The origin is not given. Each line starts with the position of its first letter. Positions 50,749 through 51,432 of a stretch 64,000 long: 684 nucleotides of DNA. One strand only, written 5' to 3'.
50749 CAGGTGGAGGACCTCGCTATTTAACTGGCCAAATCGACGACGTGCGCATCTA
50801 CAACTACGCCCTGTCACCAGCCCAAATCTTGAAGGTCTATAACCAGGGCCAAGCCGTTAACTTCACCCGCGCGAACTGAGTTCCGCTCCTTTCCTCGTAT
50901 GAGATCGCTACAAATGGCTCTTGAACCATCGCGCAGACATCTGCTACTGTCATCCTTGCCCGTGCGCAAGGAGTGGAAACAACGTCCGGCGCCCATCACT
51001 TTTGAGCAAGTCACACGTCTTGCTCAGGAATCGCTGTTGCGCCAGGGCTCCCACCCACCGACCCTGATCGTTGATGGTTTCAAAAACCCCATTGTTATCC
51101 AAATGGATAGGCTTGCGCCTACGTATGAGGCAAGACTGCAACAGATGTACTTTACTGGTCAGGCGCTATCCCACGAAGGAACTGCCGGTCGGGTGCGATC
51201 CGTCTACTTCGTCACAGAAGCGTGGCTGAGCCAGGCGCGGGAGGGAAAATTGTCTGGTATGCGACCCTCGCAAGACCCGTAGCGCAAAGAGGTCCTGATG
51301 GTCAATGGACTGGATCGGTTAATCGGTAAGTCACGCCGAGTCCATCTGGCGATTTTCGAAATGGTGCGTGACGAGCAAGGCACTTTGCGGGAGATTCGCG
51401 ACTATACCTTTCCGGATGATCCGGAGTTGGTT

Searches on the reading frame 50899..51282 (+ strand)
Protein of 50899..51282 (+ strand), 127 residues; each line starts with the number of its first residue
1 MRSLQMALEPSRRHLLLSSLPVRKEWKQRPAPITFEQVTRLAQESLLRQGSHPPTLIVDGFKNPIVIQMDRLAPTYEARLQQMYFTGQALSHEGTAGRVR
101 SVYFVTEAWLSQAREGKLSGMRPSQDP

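Call 3: search_protein_families(library=pfam, proteins=[window:50899-51282:+], max_evalue=1)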
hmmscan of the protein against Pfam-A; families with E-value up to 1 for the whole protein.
window:50899-51282:+ (127 aa): 0 families

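Call 89: search_protein_families(library=padloc, proteins=[window:50899-51279:+], max_evalue=0.01)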
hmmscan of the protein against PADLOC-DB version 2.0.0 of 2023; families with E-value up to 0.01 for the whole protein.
window:50899-51279:+ (127 aa): 0 families
